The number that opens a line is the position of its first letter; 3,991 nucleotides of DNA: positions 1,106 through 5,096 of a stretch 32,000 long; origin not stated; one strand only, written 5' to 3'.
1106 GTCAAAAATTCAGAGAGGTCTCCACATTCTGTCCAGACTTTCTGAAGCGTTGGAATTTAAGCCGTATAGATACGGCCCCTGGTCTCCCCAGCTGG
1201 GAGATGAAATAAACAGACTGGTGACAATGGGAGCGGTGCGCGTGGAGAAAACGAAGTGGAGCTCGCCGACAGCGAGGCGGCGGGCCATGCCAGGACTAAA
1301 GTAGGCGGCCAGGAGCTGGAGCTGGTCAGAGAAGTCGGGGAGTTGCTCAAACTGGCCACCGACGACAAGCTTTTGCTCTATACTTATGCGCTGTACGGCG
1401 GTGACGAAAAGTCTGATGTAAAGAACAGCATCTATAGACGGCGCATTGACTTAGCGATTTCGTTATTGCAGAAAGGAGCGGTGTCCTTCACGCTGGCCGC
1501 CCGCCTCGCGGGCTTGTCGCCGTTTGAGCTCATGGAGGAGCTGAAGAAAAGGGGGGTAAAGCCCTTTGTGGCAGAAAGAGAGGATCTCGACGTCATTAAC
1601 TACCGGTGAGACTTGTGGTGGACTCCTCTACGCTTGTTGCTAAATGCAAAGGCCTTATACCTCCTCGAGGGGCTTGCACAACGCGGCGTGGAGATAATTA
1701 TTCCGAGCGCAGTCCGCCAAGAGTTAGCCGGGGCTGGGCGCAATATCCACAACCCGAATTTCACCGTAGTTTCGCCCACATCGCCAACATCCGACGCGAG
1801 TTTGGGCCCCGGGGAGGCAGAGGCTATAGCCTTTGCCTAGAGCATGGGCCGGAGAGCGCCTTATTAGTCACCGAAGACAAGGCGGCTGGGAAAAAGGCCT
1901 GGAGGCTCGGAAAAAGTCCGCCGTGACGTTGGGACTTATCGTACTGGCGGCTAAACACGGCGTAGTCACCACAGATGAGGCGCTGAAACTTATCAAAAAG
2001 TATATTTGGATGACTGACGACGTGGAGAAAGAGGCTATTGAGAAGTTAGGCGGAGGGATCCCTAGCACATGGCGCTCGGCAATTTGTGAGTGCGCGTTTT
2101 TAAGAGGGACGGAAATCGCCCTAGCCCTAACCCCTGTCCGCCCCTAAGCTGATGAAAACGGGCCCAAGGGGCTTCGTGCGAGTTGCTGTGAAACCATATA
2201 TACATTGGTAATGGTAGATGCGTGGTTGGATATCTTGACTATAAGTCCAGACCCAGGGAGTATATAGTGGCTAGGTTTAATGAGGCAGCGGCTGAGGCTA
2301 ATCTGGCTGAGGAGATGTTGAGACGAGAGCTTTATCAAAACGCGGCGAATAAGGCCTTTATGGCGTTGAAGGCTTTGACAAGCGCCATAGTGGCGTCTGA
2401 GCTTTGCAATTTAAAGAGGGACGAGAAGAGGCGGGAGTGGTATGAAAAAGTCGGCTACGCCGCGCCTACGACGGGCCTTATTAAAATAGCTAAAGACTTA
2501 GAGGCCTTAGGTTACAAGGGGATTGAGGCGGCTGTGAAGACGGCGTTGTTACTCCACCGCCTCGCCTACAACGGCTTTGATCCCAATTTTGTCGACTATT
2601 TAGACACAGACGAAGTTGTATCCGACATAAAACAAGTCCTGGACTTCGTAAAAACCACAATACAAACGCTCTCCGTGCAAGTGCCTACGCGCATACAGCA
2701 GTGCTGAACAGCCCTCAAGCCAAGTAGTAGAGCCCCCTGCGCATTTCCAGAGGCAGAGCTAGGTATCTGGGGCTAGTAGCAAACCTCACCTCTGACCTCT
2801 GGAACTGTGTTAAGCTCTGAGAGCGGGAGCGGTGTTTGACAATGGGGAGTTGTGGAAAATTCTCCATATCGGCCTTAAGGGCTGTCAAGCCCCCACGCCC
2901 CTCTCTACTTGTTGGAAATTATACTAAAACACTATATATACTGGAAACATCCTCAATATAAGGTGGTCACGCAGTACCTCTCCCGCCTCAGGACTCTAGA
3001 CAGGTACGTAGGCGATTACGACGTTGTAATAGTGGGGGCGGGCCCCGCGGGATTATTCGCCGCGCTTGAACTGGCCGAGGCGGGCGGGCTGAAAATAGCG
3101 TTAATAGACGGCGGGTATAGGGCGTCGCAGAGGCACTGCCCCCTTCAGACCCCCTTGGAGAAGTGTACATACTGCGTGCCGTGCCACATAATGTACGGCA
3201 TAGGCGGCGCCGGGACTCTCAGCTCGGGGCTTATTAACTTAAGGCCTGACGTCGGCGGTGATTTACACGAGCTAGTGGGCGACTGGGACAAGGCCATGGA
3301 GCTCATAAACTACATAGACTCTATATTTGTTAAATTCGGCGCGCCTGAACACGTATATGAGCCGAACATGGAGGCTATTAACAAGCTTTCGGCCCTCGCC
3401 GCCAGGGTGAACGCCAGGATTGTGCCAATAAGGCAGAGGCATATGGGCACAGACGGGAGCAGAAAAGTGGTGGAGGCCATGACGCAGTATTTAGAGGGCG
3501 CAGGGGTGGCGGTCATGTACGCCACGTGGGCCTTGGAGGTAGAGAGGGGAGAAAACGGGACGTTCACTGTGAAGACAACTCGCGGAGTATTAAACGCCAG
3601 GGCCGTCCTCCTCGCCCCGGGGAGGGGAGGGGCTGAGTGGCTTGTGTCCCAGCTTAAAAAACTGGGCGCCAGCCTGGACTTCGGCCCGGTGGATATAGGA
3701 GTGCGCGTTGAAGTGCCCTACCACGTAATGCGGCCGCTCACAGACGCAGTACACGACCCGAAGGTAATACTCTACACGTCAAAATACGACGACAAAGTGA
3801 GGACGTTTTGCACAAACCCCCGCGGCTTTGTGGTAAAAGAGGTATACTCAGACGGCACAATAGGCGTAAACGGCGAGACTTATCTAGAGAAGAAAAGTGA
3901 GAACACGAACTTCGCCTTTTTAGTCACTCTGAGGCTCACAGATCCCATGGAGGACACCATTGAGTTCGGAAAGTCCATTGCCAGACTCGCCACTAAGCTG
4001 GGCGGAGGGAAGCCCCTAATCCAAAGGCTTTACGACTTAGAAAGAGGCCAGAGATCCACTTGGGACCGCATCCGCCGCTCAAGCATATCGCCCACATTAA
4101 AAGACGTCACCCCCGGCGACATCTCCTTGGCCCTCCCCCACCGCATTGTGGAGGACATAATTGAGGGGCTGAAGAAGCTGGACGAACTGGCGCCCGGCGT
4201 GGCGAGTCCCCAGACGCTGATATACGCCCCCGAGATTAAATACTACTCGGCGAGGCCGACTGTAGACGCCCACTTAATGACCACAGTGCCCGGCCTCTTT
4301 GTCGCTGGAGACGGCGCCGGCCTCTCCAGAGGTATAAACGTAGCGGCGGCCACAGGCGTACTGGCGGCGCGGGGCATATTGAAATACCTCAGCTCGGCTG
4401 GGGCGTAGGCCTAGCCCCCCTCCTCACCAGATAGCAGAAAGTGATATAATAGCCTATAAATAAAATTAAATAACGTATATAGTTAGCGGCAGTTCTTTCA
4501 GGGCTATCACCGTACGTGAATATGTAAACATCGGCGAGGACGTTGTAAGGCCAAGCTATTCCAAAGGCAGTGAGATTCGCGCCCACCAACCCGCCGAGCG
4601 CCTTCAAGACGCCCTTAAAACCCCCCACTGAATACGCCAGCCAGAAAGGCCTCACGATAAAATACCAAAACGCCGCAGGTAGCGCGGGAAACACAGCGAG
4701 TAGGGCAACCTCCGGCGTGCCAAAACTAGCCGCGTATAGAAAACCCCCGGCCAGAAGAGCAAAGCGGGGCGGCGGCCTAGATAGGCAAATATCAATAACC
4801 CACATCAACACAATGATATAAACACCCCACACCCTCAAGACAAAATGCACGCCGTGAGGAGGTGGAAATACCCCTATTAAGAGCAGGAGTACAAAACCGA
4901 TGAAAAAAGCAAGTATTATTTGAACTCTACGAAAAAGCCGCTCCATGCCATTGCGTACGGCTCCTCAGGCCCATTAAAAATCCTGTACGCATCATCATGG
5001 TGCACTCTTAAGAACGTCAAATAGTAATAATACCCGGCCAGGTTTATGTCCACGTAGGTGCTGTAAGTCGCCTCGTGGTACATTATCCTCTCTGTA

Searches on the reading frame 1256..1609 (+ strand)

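Call 103: search_protein_families(library=pfam, proteins=[window:1256-1609:+], max_evalue=0.001)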
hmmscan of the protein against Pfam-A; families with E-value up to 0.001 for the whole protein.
window:1256-1609:+ (117 aa): 1 family
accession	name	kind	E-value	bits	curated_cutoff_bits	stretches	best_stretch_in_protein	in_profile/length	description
PF03683.19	UPF0175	-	1.4e-09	37.9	27.9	1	63-112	21-70/75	Uncharacterised protein family (UPF0175)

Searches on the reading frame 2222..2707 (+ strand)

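Call 103: search_protein_families(library=pfam, proteins=[window:2222-2707:+], max_evalue=0.001)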
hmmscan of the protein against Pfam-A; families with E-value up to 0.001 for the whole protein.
window:2222-2707:+ (161 aa): 1 family
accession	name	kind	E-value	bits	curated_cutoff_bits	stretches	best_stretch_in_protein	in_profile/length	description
PF05942.16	PaREP1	-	8.9e-22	77.6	24.4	1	17-136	1-114/115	Archaeal PaREP1/PaREP8 family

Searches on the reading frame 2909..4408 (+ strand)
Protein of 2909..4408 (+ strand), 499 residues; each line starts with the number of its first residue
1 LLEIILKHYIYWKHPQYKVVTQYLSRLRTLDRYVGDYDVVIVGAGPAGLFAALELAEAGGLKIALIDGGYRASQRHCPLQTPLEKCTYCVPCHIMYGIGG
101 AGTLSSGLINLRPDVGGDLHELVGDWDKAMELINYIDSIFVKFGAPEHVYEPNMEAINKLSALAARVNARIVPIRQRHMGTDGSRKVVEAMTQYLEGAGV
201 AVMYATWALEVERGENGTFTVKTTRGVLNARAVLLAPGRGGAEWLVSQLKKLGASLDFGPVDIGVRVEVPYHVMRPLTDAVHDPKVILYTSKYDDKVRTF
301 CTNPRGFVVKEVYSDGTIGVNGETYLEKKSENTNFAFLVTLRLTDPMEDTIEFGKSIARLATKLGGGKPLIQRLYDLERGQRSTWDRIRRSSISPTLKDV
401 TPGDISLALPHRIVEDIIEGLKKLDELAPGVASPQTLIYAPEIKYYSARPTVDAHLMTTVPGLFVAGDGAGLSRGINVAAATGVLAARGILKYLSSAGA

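Call 103: search_protein_families(library=pfam, proteins=[window:2909-4408:+], max_evalue=0.001)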
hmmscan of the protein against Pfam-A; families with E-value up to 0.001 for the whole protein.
window:2909-4408:+ (499 aa): 12 families
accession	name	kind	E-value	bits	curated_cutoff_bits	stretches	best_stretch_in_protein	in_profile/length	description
PF07992.20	Pyr_redox_2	-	5.5e-14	52.7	26.1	1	37-84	1-42/291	Pyridine nucleotide-disulphide oxidoreductase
PF21688.3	FAD-depend_C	-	1.3e-13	52.1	27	1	290-443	39-195/197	FAD-dependent protein, C-terminal domain-like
PF03486.20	HI0933_like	-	9.7e-10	38.7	50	1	38-71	2-34/244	HI0933-like protein Rossmann domain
PF01266.30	DAO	-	2e-09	37.9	27.9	1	38-70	1-32/353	FAD dependent oxidoreductase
PF01134.28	GIDA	-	1.4e-08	34.7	22.1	0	418-493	320-386/391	Glucose inhibited division protein A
PF13738.12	Pyr_redox_3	-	3.1e-08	33.7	30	0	40-69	1-30/305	Pyridine nucleotide-disulphide oxidoreductase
PF01946.23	Thi4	-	1.5e-06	28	26.2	1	29-67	11-48/235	Thi4 family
PF00890.30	FAD_binding_2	-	1.7e-06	28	20.4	1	38-71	1-33/414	FAD binding domain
PF01494.25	FAD_binding_3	-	5.9e-05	22.9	22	1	36-59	1-24/349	FAD binding domain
PF13450.12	NAD_binding_8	-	0.00027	21.6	21.9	0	41-68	1-27/68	NAD(P)-binding Rossmann-like domain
PF05834.18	Lycopene_cycl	-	0.00045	19.8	23.4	1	38-70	1-34/380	Lycopene cyclase protein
PF12831.13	FAD_oxidored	-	0.00069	19.5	27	0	38-67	1-29/416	FAD dependent oxidoreductase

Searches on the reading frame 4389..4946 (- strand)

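Call 6: search_protein_families(library=pfam, proteins=[window:4389-4946:-], max_evalue=1)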
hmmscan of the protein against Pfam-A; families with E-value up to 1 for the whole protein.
window:4389-4946:- (185 aa): 0 families

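Call 7: search_protein_families(library=ncbifam, proteins=[window:4389-4946:-], max_evalue=1)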
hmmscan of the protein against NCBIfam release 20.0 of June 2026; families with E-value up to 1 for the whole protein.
window:4389-4946:- (185 aa): 1 family
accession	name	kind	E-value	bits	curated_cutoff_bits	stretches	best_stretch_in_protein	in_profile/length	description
NF051455.1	Rv0901_ArfC_N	equivalog_domain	0.063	13.3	32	0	164-182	12-30/31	channel accessory protein ArfC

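Call 23: search_protein_families(library=phrogs, proteins=[window:4389-4946:-], max_evalue=1)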
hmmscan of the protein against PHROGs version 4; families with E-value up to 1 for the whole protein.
window:4389-4946:- (185 aa): 1 family
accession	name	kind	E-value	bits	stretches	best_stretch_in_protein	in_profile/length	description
phrog_19673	-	unknown function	0.011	17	1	12-49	49-86/91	-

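Call 94: search_protein_families(library=padloc, proteins=[window:4389-4946:-], max_evalue=0.1)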
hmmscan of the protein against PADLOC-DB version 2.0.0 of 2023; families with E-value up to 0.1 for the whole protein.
window:4389-4946:- (185 aa): 0 families
